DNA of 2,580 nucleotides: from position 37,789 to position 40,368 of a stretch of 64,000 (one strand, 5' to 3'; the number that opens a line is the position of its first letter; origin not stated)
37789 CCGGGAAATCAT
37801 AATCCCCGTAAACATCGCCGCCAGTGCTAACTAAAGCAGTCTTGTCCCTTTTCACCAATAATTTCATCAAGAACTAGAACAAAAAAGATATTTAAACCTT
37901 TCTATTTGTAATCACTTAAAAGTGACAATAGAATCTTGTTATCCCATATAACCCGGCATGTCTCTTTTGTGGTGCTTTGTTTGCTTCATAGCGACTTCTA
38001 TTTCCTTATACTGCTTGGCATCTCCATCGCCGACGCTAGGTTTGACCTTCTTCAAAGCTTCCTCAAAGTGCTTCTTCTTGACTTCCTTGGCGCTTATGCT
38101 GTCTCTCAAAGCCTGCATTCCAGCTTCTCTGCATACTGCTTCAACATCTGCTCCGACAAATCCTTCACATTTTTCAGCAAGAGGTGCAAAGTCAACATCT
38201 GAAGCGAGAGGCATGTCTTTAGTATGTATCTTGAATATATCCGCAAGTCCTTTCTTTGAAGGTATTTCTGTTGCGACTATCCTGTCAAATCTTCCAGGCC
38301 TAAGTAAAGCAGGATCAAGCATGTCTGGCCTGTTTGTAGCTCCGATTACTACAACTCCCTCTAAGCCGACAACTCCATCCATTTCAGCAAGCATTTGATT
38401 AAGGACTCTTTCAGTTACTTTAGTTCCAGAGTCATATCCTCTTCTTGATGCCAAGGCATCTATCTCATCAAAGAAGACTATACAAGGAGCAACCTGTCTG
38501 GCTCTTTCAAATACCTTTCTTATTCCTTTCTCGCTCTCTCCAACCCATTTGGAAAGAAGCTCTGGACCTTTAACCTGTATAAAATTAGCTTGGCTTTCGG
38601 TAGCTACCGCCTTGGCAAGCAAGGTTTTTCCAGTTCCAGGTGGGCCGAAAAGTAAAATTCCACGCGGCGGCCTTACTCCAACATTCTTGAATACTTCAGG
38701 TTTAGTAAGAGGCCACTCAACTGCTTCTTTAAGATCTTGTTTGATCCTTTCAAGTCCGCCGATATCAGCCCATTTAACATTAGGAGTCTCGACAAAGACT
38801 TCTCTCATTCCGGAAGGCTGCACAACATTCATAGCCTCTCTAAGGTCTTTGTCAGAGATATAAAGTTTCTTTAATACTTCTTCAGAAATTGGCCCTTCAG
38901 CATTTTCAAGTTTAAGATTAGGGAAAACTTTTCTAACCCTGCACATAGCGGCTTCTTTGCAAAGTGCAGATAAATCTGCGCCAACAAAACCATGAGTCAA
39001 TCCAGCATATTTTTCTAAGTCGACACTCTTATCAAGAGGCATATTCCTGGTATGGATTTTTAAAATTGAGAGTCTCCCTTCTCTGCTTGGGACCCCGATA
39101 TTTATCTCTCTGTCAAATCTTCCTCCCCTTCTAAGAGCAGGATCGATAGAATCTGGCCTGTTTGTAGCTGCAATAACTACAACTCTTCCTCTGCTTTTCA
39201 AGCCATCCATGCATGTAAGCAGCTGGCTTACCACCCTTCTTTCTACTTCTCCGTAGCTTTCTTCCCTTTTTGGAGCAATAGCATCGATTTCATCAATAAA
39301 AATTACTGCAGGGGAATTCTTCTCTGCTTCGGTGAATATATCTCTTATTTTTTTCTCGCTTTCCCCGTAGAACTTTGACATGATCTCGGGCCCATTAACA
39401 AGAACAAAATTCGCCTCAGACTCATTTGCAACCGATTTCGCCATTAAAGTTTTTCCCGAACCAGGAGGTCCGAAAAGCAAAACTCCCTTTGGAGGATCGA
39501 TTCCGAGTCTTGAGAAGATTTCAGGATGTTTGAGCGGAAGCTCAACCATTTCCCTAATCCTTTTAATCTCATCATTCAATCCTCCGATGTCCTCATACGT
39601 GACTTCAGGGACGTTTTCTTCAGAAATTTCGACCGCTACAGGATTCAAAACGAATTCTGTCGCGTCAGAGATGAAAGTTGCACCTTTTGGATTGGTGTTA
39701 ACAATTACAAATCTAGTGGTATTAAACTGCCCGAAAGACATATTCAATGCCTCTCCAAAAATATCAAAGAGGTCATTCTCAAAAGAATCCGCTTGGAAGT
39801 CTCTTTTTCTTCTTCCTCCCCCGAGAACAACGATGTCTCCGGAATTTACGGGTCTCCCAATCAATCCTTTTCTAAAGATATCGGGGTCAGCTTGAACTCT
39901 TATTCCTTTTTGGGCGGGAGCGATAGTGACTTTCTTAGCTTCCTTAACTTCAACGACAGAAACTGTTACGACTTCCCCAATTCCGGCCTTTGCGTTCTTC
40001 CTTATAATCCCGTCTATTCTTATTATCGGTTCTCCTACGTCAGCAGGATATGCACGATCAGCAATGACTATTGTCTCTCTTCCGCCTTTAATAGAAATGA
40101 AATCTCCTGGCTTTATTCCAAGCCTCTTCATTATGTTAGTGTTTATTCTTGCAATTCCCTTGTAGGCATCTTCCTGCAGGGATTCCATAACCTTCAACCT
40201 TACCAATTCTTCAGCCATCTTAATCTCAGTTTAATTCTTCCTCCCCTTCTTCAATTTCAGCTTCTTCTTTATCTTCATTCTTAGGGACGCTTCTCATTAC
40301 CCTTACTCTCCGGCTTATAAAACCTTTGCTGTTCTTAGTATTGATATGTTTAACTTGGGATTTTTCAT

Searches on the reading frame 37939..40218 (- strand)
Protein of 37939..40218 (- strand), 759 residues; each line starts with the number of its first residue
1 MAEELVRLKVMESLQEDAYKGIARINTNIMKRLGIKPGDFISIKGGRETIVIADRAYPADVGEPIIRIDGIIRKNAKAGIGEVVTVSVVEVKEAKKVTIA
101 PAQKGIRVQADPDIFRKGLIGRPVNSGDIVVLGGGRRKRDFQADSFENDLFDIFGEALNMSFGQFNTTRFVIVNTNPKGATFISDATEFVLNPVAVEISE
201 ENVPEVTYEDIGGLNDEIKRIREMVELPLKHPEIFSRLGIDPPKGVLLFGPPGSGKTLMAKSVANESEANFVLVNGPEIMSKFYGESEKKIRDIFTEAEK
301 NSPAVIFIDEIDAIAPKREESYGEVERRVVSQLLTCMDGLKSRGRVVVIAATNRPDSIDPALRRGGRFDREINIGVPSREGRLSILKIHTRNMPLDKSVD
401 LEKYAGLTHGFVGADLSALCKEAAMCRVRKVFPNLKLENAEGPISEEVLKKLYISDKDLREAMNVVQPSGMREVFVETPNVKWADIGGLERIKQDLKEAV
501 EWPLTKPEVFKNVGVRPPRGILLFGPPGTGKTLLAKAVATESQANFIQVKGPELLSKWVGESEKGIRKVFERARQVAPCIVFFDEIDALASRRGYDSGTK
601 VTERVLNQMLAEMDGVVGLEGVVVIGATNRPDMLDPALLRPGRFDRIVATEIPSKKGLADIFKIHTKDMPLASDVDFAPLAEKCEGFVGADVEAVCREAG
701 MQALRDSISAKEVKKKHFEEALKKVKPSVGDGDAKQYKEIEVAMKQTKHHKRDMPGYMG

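Call 24: search_protein_families(library=pfam, proteins=[window:37939-40218:-], max_evalue=0.00001)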
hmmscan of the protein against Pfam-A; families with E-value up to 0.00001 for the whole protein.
window:37939-40218:- (759 aa): 20 families
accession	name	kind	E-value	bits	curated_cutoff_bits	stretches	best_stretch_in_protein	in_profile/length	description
PF00004.35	AAA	-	4e-99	328.6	21.2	2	246-375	1-130/131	ATPase family associated with various cellular activities (AAA)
PF17862.7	AAA_lid_3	-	1.6e-31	107.9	27.2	2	674-720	1-45/45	AAA+ lid domain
PF02359.24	CDC48_N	-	2e-24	86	35.1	1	7-90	1-84/85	Cell division protein 48 (CDC48), N-terminal domain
PF05496.18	RuvB_N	-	2.9e-15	56.8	27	1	245-321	35-103/159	Holliday junction DNA helicase RuvB P-loop domain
PF07724.20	AAA_2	-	1.4e-12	48.4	27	0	246-339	6-101/166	AAA domain (Cdc48 subfamily)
PF07728.20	AAA_5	-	9.5e-12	45.5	22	0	245-364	1-137/139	AAA domain (dynein-related subfamily)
PF13191.12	AAA_16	-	2.9e-11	44.6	32.6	0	242-348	23-136/167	AAA ATPase domain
PF13671.12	AAA_33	-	7e-11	43.1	27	0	246-353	2-79/143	AAA domain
PF13173.12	AAA_14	-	2.3e-10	41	27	0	246-314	5-74/129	AAA domain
PF13401.12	AAA_22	-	8.3e-10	39.5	27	0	246-280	8-45/130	AAA domain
PF06068.19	TIP49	-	1.8e-08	34.4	23.8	0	519-564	51-98/347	TIP49 P-loop domain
PF20720.3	nSTAND3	-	7.1e-08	32.7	27.2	0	246-310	20-73/155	Novel STAND NTPase 3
PF23902.1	AAA_lid_PRS2_C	-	1.7e-07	31.7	34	0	380-416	2-38/73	PRS2 AAA+ lid C-terminal domain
PF00005.33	ABC_tran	-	8.5e-07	30.1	25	0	517-577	10-71/137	ABC transporter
PF00910.28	RNA_helicase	-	1.2e-06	29.4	21.5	0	246-317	1-64/105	RNA helicase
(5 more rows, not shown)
